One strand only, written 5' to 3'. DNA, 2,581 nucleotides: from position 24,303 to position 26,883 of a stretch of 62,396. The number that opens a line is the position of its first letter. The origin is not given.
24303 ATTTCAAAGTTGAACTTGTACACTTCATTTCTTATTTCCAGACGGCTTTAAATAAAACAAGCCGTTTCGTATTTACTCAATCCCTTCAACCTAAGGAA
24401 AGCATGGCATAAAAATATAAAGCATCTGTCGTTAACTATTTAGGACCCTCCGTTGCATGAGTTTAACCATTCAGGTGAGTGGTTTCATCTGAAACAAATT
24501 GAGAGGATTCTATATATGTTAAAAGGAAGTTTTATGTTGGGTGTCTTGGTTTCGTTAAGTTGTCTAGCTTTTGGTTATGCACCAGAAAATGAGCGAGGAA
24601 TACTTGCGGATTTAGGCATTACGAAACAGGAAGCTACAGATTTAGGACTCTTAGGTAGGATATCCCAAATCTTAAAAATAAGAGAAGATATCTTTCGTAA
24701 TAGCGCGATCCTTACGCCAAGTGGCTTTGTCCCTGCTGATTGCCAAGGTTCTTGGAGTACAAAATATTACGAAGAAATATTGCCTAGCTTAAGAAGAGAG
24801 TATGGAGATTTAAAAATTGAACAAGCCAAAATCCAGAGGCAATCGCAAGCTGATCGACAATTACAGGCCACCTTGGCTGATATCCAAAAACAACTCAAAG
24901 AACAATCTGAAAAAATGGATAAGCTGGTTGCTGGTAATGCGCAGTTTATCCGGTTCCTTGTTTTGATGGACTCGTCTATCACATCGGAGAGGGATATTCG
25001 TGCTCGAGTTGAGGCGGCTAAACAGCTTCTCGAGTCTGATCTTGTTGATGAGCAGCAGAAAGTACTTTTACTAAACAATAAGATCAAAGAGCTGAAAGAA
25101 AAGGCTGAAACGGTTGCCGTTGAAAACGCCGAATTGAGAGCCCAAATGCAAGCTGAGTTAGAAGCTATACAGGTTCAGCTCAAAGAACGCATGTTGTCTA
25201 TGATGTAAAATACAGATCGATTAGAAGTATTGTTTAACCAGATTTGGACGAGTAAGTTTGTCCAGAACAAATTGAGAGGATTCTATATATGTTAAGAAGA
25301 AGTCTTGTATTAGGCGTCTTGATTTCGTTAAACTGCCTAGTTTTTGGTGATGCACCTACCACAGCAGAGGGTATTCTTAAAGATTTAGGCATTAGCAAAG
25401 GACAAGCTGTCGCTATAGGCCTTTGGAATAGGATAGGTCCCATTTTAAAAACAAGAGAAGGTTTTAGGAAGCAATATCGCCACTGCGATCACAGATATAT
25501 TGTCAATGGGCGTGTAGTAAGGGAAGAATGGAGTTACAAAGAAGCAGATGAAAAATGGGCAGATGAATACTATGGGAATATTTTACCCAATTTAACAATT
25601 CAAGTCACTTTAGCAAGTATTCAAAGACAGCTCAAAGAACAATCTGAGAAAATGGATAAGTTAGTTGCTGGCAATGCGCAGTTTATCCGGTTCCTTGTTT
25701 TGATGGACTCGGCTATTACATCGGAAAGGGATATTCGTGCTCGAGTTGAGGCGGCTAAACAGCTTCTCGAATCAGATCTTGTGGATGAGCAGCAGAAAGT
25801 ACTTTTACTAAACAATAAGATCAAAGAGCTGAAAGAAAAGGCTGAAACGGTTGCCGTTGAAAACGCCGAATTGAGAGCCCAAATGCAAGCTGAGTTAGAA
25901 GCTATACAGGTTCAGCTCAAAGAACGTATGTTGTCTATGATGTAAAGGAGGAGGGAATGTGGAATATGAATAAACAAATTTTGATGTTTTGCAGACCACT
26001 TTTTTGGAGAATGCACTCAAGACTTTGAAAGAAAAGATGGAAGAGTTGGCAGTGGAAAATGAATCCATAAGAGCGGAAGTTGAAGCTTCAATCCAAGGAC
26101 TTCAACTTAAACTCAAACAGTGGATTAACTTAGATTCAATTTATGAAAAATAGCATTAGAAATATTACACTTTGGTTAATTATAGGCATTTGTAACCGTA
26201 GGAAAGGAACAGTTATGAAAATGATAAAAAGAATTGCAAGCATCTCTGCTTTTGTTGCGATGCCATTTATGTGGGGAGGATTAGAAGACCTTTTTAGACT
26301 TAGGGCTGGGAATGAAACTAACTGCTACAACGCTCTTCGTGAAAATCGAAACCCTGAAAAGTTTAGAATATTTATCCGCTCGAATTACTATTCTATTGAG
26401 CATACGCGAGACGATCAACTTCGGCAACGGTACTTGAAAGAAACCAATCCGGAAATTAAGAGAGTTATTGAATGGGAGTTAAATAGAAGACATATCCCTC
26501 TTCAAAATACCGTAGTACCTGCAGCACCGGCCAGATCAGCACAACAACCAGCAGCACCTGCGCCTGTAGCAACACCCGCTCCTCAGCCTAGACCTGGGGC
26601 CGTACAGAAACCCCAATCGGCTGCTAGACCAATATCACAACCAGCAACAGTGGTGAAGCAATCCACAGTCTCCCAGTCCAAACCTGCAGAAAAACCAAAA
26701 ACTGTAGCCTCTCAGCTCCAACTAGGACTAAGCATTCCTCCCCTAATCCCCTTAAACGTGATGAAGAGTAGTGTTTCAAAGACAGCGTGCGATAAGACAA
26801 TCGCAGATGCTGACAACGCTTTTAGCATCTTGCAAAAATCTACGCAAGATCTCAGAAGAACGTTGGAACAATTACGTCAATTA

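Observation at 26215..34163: Polymorphic-toxin locus: a ~2400-aa beta-helical exoprotein with a PT-TG pre-toxin module but no recognisable secretion partner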

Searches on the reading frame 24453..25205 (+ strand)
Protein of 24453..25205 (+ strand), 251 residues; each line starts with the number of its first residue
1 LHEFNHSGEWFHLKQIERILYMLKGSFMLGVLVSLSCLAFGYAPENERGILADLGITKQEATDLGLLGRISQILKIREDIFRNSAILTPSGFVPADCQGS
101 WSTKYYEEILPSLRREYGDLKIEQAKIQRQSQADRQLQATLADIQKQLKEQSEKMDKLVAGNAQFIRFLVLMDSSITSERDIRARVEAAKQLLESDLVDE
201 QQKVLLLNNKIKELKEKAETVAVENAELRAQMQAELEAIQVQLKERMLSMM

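Call 5: search_protein_families(library=pfam, proteins=[window:24453-25205:+], max_evalue=1)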
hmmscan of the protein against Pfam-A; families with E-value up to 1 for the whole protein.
window:24453-25205:+ (251 aa): 4 families
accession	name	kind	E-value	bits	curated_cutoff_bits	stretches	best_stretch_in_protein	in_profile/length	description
PF18402.7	Thioredoxin_14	-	0.061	13.7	30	1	135-249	131-232/255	Thioredoxin-like domain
PF16285.10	DUF4931_N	-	0.094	13.3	24.1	1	195-233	29-67/124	Domain of unknown function (DUF4931) N-terminal domain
PF03194.20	LUC7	-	0.16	12.1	33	1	112-236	64-187/246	LUC7 N_terminus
PF11559.13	ADIP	-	0.86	10.1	34.3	1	120-164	82-126/151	Afadin- and alpha -actinin-Binding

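Call 19: search_protein_families(library=ncbifam, proteins=[window:24453-25205:+], max_evalue=1)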
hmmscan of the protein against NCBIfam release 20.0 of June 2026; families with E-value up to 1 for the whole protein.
window:24453-25205:+ (251 aa): 3 families
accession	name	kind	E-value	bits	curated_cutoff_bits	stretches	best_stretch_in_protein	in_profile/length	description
NF033777.1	M_group_A_cterm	equivalog_domain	0.0035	17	400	1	179-244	64-128/218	M protein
TIGR02168.1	SMC_prok_B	equivalog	0.02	12.6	567.35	1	110-242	807-939/1181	chromosome segregation protein SMC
NF040858.1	condensinMksE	equivalog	0.05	13.1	400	1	108-231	109-225/232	Mks condensin complex protein MksE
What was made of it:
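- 24453..25208 (+): Secreted coiled-coil paralogue 1. The probable true start is the internal Met of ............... It has a variable N-terminal part and a C-terminal coiled coil of about 120 aa that is conserved across the paralogues. It has no Pfam or NCBIfam family, only generic coiled-coil hits (calls 5, 19).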

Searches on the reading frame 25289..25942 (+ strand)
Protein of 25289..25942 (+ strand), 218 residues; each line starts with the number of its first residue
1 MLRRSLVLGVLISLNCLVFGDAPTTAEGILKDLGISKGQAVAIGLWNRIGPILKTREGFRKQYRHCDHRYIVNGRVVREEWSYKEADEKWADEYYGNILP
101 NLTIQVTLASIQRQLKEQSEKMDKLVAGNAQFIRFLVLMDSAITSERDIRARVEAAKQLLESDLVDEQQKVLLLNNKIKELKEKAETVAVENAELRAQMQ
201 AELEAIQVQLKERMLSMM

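Call 5: search_protein_families(library=pfam, proteins=[window:25289-25942:+], max_evalue=1)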
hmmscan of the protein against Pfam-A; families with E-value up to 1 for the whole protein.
window:25289-25942:+ (218 aa): 1 family
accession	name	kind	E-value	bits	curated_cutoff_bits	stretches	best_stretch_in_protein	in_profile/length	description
PF16285.10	DUF4931_N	-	0.092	13.3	24.1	1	162-200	29-67/124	Domain of unknown function (DUF4931) N-terminal domain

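Call 19: search_protein_families(library=ncbifam, proteins=[window:25289-25942:+], max_evalue=1)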
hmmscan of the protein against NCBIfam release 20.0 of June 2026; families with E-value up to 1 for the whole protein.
window:25289-25942:+ (218 aa): 3 families
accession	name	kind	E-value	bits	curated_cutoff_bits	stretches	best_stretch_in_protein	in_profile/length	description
NF033777.1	M_group_A_cterm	equivalog_domain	0.006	16.2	400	1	146-211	64-128/218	M protein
NF006039.0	PRK08182.1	subfamily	0.098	12.6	70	1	44-112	53-123/150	single-stranded DNA-binding protein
NF033930.1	pneumo_PspA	exception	0.49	9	850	1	107-213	158-262/659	pneumococcal surface protein A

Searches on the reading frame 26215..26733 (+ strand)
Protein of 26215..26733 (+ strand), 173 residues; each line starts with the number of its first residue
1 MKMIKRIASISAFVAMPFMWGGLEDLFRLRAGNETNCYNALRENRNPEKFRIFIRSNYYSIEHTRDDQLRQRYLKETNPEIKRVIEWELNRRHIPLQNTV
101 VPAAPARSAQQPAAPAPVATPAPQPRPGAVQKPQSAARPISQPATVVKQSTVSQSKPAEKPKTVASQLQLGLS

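Call 28: search_protein_families(library=pfam, proteins=[window:26215-26733:+], max_evalue=10)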
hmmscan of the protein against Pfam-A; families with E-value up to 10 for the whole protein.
seq(173 aa): 0 families
